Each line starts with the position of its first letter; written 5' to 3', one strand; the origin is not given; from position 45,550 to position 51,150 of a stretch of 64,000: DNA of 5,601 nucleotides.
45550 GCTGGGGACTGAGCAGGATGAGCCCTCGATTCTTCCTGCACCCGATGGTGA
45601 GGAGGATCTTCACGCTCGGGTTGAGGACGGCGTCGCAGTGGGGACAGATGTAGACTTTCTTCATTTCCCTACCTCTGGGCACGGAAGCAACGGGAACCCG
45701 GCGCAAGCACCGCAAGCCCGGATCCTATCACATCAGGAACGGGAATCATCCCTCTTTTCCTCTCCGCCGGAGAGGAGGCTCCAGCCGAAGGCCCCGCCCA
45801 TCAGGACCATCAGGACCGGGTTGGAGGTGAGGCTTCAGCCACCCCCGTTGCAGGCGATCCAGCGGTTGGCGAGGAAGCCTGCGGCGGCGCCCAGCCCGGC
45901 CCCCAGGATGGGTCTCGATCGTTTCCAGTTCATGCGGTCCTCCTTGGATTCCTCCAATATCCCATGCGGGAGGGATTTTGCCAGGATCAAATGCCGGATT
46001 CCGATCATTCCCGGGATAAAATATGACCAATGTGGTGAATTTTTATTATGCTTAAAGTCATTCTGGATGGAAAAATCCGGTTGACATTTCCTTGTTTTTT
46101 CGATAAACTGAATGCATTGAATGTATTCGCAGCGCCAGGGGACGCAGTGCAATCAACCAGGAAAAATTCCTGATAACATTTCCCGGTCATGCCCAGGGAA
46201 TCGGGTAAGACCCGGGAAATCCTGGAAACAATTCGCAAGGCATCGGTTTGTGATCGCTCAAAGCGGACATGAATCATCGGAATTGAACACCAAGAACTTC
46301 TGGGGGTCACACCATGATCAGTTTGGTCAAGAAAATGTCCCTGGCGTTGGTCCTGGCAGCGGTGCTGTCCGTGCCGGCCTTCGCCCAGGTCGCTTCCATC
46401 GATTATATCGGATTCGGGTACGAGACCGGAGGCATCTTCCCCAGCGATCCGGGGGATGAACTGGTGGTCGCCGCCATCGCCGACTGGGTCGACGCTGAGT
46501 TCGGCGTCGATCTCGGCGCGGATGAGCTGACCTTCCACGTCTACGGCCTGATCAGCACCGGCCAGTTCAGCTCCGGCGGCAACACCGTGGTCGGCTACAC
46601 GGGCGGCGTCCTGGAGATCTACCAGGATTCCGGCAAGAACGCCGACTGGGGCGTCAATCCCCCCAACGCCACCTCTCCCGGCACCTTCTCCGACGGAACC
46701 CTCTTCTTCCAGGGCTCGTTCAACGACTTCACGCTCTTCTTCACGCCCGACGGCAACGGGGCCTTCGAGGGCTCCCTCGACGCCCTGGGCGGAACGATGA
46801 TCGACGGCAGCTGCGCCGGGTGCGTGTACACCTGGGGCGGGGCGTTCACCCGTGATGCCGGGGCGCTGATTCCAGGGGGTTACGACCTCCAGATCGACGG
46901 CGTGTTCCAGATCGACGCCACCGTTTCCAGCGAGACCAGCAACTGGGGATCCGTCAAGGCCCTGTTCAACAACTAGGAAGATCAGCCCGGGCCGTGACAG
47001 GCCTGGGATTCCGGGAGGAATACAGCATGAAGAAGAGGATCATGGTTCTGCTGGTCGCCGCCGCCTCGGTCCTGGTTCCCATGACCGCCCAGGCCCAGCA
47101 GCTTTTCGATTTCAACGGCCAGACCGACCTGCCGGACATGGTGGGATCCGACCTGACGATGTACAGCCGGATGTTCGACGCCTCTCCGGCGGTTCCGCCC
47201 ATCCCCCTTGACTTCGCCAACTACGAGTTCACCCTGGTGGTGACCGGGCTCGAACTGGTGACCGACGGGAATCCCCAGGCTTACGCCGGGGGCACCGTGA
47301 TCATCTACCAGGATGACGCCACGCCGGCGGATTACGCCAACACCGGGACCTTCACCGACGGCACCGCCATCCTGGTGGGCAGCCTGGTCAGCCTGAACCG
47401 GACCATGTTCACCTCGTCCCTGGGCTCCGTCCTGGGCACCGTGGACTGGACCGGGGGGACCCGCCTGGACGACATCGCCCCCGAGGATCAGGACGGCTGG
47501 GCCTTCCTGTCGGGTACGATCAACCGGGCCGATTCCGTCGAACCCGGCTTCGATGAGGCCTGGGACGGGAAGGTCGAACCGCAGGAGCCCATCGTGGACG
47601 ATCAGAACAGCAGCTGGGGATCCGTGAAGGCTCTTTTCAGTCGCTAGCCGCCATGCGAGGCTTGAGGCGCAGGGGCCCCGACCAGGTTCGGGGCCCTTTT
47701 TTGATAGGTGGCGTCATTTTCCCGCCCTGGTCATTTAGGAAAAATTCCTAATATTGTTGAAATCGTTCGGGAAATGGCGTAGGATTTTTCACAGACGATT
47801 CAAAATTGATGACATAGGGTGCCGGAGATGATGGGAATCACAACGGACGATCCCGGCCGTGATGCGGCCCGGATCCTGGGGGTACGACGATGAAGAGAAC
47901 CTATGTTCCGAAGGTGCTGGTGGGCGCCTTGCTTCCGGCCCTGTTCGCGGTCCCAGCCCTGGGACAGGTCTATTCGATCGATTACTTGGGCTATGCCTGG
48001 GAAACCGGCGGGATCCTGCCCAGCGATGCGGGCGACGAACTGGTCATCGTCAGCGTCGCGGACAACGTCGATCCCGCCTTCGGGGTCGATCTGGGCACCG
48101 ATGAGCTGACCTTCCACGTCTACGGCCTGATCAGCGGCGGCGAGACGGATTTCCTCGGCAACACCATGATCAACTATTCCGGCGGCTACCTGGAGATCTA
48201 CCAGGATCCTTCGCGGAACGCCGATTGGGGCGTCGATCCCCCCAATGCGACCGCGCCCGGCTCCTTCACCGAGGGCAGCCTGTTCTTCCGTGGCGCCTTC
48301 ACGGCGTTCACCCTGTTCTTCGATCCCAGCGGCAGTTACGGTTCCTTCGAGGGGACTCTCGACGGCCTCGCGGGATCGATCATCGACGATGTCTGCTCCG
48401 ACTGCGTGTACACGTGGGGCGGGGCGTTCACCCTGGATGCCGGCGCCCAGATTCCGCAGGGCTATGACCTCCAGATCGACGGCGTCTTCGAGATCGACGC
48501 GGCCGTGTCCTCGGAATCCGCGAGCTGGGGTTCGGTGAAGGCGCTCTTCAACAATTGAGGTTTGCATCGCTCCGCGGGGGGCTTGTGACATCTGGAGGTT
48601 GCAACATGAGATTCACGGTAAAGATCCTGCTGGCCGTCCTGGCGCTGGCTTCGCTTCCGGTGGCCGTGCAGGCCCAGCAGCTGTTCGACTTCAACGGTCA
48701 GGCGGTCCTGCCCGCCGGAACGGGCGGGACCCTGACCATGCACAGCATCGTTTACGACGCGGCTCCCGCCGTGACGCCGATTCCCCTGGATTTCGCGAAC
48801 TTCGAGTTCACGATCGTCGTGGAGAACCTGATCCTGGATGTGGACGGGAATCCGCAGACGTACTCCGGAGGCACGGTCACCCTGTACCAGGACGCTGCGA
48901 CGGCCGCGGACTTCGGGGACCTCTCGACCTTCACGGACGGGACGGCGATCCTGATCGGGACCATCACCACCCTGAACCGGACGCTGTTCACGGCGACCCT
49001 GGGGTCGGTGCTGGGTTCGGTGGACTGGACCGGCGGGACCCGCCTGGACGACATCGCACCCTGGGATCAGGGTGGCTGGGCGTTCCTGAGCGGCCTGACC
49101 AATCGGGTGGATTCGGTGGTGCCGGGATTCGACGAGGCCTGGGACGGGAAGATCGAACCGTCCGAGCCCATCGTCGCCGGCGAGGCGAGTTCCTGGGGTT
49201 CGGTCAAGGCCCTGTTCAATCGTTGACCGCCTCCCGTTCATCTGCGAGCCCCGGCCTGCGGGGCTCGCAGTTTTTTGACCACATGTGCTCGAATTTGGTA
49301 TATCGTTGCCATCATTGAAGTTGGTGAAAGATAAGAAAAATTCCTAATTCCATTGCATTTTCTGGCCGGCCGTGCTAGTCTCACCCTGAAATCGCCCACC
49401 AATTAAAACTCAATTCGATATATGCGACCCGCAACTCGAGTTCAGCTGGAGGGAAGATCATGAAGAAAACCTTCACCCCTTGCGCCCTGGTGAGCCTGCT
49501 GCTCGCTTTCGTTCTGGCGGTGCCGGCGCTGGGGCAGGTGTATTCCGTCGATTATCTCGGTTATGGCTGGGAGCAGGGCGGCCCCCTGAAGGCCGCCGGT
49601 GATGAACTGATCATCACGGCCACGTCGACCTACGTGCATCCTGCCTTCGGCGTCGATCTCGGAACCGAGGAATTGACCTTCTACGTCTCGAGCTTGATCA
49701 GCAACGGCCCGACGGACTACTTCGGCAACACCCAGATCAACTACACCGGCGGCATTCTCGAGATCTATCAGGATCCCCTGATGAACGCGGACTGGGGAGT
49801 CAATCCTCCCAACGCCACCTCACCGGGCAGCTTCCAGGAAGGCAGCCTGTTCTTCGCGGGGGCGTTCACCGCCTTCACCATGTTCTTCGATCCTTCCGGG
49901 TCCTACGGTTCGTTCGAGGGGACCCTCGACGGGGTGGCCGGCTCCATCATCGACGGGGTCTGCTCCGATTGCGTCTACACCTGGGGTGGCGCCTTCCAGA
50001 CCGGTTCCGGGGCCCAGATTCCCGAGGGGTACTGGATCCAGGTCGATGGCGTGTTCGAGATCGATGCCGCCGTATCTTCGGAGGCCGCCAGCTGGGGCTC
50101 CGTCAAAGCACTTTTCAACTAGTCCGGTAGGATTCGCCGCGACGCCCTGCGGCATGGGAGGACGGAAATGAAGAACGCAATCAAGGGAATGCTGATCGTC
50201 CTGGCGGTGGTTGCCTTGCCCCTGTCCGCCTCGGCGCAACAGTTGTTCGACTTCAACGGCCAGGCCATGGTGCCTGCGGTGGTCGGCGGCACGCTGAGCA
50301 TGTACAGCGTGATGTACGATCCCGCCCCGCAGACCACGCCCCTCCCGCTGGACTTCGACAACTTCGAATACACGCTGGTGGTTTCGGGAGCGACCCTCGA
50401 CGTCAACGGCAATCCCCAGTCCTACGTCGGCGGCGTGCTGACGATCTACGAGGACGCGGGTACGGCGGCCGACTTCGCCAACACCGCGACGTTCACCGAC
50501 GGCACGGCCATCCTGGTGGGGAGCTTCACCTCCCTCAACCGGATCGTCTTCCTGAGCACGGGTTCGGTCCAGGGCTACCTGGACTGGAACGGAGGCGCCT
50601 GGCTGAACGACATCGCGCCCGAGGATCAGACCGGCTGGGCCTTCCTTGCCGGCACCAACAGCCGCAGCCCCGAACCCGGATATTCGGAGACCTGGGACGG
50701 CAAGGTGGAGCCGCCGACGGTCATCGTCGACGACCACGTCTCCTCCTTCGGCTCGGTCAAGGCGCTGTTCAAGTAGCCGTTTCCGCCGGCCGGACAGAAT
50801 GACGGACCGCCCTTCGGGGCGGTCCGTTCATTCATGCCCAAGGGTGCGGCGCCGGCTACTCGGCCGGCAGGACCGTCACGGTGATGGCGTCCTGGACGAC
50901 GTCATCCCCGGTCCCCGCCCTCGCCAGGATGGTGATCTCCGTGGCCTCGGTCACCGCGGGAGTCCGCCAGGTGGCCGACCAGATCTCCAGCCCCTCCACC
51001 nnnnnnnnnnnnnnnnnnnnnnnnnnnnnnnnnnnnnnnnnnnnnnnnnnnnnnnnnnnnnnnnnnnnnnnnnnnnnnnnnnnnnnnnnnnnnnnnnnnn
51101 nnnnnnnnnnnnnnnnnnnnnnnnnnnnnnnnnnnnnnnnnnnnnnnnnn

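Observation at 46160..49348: Conserved dyad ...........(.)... upstream of every A/B pair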

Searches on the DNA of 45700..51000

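Call 16: search_rna_families(source=window, start=45700, end=51000, threshold=evalue, max_evalue=1)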
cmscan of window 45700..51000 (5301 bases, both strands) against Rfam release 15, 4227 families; matches with E-value up to 1: 2.
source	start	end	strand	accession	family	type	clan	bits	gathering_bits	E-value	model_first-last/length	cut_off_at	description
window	50735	50833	+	RF02631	Hrs13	Gene; sRNA;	-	19.1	52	0.3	1-82/82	no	Hfq-regulated sRNA 13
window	45744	45808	-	RF01142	sR19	Gene; snRNA; snoRNA; CD-box;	-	18.7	45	0.37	1-63/63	no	Small nucleolar RNA sR19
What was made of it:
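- Tried and rejected: Rfam scan of the leaders: nothing (call 16).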

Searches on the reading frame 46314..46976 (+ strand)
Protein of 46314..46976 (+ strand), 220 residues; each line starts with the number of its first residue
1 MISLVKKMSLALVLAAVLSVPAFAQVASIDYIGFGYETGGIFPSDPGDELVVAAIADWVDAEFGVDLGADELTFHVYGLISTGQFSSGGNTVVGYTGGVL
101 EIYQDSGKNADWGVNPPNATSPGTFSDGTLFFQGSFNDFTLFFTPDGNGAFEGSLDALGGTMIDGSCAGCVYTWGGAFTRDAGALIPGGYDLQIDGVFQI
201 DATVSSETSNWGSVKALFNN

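Call 5: search_protein_families(library=pfam, proteins=[window:46314-46976:+], max_evalue=1)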
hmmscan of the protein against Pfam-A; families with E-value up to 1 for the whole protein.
window:46314-46976:+ (220 aa): 0 families

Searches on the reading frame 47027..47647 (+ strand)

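Call 5: search_protein_families(library=pfam, proteins=[window:47027-47647:+], max_evalue=1)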
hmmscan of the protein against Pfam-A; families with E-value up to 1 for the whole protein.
window:47027-47647:+ (206 aa): 1 family
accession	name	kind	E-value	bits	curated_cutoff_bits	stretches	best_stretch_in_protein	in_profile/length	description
PF19310.4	TOP_N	-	0.1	12.8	27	1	170-203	14-47/123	Neurolysin/Thimet oligopeptidase, N-terminal domain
